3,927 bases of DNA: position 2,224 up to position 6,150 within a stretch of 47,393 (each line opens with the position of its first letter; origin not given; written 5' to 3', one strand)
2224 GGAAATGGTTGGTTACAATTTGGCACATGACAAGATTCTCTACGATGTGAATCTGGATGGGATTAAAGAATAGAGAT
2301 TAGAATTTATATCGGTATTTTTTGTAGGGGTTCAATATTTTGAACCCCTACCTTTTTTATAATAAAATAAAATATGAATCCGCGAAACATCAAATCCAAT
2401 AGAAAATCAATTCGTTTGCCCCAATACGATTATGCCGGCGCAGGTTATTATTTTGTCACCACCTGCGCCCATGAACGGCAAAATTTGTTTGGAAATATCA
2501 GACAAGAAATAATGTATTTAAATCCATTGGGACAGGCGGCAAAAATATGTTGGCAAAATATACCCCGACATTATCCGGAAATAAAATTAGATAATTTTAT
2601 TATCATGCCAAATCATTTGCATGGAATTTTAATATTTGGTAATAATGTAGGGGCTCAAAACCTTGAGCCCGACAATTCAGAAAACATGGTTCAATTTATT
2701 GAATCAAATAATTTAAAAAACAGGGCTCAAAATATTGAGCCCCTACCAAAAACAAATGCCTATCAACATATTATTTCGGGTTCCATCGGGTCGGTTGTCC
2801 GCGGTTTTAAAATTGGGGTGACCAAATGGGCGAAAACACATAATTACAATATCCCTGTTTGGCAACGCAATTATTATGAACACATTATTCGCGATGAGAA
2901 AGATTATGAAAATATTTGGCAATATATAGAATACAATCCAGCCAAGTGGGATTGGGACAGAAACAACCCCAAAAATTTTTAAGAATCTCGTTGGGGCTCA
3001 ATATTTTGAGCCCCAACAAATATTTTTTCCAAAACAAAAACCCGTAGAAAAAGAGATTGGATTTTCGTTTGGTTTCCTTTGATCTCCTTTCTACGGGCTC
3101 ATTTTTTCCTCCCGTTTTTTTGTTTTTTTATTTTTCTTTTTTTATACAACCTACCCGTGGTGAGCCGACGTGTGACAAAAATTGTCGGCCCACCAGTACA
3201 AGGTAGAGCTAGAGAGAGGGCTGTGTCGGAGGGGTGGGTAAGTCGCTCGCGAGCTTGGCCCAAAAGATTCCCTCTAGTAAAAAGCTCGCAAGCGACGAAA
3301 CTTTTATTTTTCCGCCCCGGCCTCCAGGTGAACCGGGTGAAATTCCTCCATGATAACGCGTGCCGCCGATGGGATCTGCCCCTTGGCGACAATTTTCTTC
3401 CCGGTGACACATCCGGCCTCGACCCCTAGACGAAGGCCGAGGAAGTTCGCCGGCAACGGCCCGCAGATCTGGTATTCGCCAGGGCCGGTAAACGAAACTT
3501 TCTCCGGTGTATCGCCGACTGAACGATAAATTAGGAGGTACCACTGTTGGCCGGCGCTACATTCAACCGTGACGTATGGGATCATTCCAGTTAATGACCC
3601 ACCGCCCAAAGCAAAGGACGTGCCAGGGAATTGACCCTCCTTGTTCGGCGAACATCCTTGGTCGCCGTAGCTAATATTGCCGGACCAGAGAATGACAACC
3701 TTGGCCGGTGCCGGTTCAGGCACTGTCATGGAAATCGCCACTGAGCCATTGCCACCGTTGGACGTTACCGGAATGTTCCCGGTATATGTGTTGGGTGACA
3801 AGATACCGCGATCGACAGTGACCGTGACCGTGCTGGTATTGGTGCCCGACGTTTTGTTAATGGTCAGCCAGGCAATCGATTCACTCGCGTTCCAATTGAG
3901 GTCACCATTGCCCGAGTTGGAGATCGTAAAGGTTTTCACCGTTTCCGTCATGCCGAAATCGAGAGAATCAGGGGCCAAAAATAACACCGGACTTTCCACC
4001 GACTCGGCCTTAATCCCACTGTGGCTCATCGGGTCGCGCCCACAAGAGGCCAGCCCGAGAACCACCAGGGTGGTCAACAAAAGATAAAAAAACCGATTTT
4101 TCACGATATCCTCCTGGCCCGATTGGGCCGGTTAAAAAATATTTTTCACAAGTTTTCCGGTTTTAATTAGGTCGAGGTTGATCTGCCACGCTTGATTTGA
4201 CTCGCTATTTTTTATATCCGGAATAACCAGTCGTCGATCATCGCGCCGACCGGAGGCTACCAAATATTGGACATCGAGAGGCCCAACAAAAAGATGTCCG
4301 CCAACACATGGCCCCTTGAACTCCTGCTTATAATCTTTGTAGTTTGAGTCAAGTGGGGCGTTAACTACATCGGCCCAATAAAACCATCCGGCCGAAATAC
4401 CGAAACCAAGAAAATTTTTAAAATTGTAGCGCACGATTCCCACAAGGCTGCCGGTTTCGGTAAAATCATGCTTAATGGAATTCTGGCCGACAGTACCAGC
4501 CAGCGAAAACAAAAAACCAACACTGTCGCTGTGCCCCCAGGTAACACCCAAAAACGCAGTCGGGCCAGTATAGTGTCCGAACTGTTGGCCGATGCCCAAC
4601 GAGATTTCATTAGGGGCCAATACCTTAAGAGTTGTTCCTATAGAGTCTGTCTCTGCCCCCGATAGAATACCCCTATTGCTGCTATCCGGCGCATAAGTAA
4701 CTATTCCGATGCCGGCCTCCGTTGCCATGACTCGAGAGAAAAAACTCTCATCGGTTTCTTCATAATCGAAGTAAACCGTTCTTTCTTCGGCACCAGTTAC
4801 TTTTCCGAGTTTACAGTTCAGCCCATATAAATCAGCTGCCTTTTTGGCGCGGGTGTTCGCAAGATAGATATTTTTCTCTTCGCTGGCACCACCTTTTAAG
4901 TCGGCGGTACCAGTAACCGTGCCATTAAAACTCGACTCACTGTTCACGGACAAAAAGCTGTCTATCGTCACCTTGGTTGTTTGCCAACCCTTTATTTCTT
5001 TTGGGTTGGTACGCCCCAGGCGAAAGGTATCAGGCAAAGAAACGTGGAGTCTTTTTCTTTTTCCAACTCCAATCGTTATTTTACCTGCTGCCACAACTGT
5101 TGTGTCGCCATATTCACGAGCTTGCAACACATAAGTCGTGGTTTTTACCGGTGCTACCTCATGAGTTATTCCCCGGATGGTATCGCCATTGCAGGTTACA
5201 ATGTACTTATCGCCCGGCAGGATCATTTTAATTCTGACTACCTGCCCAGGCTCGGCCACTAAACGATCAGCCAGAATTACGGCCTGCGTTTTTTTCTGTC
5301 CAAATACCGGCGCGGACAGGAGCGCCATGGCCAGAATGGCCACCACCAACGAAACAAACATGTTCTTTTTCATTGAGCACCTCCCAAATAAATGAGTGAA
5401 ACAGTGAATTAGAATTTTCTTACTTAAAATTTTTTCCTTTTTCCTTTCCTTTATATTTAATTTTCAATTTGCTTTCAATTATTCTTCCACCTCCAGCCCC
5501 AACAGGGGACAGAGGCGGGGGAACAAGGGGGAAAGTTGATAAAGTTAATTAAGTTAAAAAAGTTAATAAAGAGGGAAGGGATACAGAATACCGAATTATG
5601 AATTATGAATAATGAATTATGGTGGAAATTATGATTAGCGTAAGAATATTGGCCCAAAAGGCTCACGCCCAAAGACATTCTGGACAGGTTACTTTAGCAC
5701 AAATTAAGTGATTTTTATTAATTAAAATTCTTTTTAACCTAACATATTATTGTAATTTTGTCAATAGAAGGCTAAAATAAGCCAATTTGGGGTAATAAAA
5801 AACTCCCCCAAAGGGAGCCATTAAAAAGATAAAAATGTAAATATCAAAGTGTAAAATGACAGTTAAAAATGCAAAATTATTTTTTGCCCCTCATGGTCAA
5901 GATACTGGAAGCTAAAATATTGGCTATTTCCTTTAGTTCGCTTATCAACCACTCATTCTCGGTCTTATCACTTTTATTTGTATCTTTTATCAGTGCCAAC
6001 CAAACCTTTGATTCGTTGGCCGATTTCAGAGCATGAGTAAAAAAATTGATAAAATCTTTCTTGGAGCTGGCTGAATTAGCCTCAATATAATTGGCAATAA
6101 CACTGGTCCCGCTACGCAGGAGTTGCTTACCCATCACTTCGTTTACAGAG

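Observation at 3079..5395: SD-bearing, GC-elevated two-gene island beside the RAYT: lipoprotein plus an OmpA-motif/beta-barrel-like secreted protein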

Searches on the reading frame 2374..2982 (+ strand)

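Call 3: search_protein_families(library=pfam, proteins=[window:2374-2982:+], max_evalue=1)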
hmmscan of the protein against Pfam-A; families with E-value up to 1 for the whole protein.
window:2374-2982:+ (202 aa): 0 families

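Call 84: search_protein_families(library=phrogs, proteins=[window:2374-2982:+], max_evalue=0.01)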
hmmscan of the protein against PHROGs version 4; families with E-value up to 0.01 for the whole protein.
window:2374-2982:+ (202 aa): 1 family
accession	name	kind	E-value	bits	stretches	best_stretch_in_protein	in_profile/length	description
phrog_18266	-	unknown function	1.2e-05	26.4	1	161-196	92-127/165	-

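Call 85: search_protein_families(library=ncbifam, proteins=[window:2374-2982:+], max_evalue=0.001)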
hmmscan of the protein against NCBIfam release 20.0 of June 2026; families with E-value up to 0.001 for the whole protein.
window:2374-2982:+ (202 aa): 1 family
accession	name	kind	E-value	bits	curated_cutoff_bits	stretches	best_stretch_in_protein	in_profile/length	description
NF047646.1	REP_Tyr_transpos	equivalog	8.6e-16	58.1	80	1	23-193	9-135/146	REP-associated tyrosine transposase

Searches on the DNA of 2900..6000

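Call 39: search_rna_families(source=window, start=2900, end=6000, threshold=evalue, max_evalue=1)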
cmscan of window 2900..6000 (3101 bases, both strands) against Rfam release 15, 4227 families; matches with E-value up to 1: 2.
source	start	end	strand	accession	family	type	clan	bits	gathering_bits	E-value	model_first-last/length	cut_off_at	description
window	5208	5299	-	RF02683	NiCo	Cis-reg; riboswitch;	CL00122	22.7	37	0.069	1-96/96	no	NiCo (Nickel/Cobalt) riboswitch aptamer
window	2985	3053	-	RF02763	IsrM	Gene; sRNA;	-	16.6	376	0.11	1-329/329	no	IsrM sRNA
